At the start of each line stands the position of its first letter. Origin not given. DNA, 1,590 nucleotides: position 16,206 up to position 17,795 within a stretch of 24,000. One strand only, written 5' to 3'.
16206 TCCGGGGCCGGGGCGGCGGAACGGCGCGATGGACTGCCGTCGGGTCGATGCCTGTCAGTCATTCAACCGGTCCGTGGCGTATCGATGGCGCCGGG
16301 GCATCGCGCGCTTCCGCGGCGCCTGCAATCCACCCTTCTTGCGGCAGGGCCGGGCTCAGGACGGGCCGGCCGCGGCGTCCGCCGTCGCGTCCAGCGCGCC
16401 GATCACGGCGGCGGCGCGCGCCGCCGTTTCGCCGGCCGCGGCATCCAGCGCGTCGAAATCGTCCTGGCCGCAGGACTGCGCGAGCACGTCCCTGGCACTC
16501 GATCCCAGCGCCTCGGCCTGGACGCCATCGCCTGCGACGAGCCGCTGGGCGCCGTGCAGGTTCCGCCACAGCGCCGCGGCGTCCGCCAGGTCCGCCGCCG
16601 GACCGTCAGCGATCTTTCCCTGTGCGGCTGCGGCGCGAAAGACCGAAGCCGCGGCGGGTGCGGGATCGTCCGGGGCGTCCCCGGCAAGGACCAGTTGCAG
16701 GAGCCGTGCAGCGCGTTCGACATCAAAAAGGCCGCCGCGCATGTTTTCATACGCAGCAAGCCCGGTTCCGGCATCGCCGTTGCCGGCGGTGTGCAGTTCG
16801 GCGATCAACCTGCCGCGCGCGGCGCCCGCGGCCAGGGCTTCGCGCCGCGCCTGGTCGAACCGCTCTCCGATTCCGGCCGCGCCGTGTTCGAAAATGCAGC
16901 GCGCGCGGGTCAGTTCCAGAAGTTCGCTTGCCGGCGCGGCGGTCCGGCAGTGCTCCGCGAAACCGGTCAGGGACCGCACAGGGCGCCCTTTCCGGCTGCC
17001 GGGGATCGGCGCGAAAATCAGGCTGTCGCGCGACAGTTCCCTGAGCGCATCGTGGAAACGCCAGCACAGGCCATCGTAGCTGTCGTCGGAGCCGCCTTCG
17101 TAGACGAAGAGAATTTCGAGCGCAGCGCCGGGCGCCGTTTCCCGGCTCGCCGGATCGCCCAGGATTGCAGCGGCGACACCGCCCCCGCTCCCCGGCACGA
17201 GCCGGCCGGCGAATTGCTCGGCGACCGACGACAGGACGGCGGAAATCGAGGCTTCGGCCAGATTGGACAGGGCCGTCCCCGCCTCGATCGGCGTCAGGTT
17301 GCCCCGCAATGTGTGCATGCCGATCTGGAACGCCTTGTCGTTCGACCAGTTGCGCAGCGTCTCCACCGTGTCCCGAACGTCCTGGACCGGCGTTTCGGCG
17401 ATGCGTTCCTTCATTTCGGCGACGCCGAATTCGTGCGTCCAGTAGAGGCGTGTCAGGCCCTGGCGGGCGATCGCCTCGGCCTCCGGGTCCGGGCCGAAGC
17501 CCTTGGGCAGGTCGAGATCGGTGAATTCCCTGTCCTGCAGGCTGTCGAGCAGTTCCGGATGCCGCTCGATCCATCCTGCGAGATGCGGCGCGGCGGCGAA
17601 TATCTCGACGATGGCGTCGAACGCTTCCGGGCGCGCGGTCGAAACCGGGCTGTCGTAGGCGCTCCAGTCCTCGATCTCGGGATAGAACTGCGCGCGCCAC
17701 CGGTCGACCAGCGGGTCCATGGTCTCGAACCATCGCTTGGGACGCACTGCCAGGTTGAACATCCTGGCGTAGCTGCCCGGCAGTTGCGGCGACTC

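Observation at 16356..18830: AlkB-type membrane hydroxylase fused to a catalytically degenerate GlnE-like domain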

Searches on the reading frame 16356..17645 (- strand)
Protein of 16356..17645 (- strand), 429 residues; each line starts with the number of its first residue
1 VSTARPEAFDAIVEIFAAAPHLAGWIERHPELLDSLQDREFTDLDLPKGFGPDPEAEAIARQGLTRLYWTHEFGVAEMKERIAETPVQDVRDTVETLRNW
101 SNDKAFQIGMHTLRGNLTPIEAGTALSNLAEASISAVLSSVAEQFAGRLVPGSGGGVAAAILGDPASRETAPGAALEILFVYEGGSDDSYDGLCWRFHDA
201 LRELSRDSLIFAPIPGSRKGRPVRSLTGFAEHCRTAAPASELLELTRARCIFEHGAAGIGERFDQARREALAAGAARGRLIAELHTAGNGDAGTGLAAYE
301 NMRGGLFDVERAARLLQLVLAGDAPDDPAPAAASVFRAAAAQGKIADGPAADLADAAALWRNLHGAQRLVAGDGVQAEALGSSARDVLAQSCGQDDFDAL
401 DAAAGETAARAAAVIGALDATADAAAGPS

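Call 49: search_protein_representatives(protein=window:16356-17645:-)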
Query: 429 residues. Proteins with E-value up to 0.001 (for the whole library): 701; up to 1e-10: 211; up to 1e-30: 59. The best 150 are listed.
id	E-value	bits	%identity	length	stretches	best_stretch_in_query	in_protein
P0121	2.4e-128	445.3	56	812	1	3-419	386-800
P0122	6.9e-115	400.9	55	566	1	2-422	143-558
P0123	2.5e-114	399.1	54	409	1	13-418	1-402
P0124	9.2e-109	380.8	51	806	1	4-415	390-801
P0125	1.5e-105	370.1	47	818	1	3-418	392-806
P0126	1.2e-95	337.6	60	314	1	110-414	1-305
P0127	6.4e-90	318.7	55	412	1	1-314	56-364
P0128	6.8e-89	315.3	46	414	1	17-418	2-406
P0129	7.4e-89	315.2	60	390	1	1-269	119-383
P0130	1.1e-86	308.1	44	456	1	2-418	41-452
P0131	8.4e-82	292.0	48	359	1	78-428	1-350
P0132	6.8e-80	285.7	56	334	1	36-285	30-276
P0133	1.2e-77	278.3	66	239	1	2-198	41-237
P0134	1.7e-74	267.9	42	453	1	3-408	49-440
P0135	2.2e-74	267.5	48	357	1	78-408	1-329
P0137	1.8e-73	264.5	34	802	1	4-415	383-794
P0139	1.7e-72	261.3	39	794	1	3-423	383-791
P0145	2.0e-61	224.9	39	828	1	5-422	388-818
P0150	1.2e-57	212.4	34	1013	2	3-416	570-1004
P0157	1.6e-50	188.9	37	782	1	7-421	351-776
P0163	9.5e-45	169.9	32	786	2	3-414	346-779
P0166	1.9e-42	162.3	34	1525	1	14-413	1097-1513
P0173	3.2e-36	141.8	33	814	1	4-422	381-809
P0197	5.3e-25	104.9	27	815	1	4-417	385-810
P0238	1.4e-15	73.9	25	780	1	11-402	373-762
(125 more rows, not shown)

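Call 50: search_protein_families(library=pfam, proteins=[P0137, P0139, P0145, P0157, P0163, P0173, P0197, P0238, P0150, P0166], max_evalue=0.001)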
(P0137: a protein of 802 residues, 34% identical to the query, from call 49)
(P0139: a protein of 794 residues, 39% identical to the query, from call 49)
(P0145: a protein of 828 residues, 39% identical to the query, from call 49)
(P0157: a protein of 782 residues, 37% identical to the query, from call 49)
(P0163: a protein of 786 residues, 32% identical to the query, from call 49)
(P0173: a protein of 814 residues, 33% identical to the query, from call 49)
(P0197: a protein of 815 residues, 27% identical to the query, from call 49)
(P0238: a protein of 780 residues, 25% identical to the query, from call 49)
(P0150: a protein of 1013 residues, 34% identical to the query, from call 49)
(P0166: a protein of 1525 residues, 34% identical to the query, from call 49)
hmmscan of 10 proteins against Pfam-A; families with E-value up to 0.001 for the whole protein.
P0137 (802 aa): 1 family
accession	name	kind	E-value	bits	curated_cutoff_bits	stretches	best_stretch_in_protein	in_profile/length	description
PF00487.30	FA_desaturase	-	6.5e-24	85.5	29.7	1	117-338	5-246/253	Fatty acid desaturase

P0139 (794 aa): 3 families
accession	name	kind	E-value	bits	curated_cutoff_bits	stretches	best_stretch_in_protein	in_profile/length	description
PF00487.30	FA_desaturase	-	9.1e-26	91.6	29.7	1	114-342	2-249/253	Fatty acid desaturase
PF08335.16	GlnD_UR_UTase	-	5.9e-05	23.6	21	1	660-784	21-134/141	GlnD PII-uridylyltransferase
PF03710.21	GlnE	-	0.00012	22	24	1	468-568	57-161/252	Glutamate-ammonia ligase adenylyltransferase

P0145 (828 aa): 2 families
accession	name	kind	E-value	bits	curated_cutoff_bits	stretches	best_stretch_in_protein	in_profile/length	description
PF00487.30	FA_desaturase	-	3e-28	99.7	29.7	1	124-346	10-250/253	Fatty acid desaturase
PF03710.21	GlnE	-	1.8e-07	31.2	24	1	397-588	6-179/252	Glutamate-ammonia ligase adenylyltransferase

P0157 (782 aa): 3 families
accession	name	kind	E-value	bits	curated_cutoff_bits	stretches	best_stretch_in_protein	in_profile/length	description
PF00873.25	ACR_tran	-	3.6e-54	184.3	28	1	2-343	685-1021/1021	AcrB/AcrD/AcrF family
PF03710.21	GlnE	-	3.8e-12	46.6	24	1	421-619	42-250/252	Glutamate-ammonia ligase adenylyltransferase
PF03176.21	MMPL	-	9.3e-06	25.2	20.5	1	135-354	99-315/333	MMPL family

P0163 (786 aa): 2 families
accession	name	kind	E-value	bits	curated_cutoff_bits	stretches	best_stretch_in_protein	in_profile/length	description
PF03710.21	GlnE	-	3.4e-74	249.9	24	2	418-626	40-248/252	Glutamate-ammonia ligase adenylyltransferase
PF08335.16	GlnD_UR_UTase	-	1.1e-37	129.6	21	2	117-253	6-141/141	GlnD PII-uridylyltransferase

P0173 (814 aa): 3 families
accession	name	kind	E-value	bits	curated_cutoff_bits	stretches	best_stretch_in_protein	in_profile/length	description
PF00487.30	FA_desaturase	-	1.6e-27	97.3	29.7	1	117-339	7-249/253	Fatty acid desaturase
PF08335.16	GlnD_UR_UTase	-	1.5e-07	32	21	1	690-796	30-128/141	GlnD PII-uridylyltransferase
PF03710.21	GlnE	-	2e-05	24.6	24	1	479-565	69-161/252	Glutamate-ammonia ligase adenylyltransferase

P0197 (815 aa): 1 family
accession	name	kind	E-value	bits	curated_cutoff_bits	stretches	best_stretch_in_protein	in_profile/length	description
PF00487.30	FA_desaturase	-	9.1e-29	101.4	29.7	1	114-343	9-249/253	Fatty acid desaturase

P0238 (780 aa): 1 family
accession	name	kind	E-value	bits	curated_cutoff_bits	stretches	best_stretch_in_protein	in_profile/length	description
PF00487.30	FA_desaturase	-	1.3e-25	91.1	29.7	1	98-307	6-232/253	Fatty acid desaturase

P0150 (1013 aa): 2 families
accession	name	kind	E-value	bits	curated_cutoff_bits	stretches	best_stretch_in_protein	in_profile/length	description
PF03710.21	GlnE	-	2.4e-108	361.7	24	2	643-849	41-251/252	Glutamate-ammonia ligase adenylyltransferase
PF08335.16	GlnD_UR_UTase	-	1.9e-39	135.4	21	2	324-466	4-141/141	GlnD PII-uridylyltransferase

P0166 (1525 aa): 2 families
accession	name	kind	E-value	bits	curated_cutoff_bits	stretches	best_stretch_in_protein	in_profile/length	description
PF00873.25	ACR_tran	-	1.5e-143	480.2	28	2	4-480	1-484/1021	AcrB/AcrD/AcrF family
PF03710.21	GlnE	-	2.8e-08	33.9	24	1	1161-1361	43-249/252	Glutamate-ammonia ligase adenylyltransferase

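Call 52: find_encoding_contigs(protein=P0166, flank=10000, max_places=3)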
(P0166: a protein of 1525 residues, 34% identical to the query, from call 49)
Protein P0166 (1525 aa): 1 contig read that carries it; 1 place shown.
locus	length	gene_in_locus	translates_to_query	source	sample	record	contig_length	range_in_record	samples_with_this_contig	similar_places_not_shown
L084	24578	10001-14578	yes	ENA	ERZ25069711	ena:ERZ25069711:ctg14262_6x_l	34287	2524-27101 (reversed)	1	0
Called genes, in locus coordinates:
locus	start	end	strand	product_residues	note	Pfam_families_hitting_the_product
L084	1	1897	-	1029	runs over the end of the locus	PF00133:tRNA-synt_1, PF09334:tRNA-synt_1g (weak), PF08264:Anticodon_1, PF19302:DUF5915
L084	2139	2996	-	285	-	PF00296:Bac_luciferase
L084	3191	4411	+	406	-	PF05977:MFS_3, PF07690:MFS_1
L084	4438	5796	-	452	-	PF01554:MatE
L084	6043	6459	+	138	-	PF00210:Ferritin (faint), PF02915:Rubrerythrin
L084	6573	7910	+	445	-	PF02754:CCG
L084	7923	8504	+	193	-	PF12007:DUF3501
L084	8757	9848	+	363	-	PF25973:BSH_CzcB (faint), PF25876:HH_MFP_RND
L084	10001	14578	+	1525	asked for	PF00873:ACR_tran, PF03710:GlnE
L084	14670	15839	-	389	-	PF09995:MPAB_Lcp_cat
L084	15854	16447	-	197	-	PF00293:NUDIX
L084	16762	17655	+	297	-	PF00494:SQS_PSY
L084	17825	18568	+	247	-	PF00494:SQS_PSY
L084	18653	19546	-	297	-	PF00126:HTH_1, PF03466:LysR_substrate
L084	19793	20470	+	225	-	PF00849:PseudoU_synth_2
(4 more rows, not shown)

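Call 53: find_encoding_contigs(protein=P0137, flank=10000, max_places=2)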
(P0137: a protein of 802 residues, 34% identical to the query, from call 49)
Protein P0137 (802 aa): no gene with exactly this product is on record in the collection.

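Call 54: find_encoding_contigs(protein=P0145, flank=10000, max_places=2)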
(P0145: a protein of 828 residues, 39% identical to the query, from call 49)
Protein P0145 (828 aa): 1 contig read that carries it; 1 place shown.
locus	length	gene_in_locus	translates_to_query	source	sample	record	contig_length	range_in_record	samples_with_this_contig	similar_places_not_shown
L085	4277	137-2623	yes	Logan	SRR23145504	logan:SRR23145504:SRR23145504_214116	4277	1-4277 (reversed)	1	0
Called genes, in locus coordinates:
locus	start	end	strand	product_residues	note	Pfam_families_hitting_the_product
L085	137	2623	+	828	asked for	PF00487:FA_desaturase, PF03710:GlnE (weak)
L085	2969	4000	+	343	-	PF00685:Sulfotransfer_1 (faint), PF13469:Sulfotransfer_3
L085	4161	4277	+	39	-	?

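Call 55: find_encoding_contigs(protein=P0197, flank=10000, max_places=2)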
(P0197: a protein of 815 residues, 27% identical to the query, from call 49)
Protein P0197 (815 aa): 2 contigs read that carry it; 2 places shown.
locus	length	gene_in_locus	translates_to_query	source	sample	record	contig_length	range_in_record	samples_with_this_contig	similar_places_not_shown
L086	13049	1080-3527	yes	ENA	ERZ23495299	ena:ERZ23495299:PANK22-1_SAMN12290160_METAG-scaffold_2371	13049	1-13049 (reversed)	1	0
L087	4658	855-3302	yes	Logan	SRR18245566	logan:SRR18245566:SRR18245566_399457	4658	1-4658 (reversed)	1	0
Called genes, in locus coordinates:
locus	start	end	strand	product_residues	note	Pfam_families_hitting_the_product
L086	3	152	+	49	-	?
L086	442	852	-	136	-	-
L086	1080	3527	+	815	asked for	PF00487:FA_desaturase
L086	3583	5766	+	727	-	PF03403:PAF-AH_p_II, PF00160:Pro_isomerase (faint)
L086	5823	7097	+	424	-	PF11700:ATG22, PF07690:MFS_1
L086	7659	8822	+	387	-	-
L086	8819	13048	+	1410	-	?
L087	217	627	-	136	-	-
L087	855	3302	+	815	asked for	PF00487:FA_desaturase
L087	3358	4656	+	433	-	?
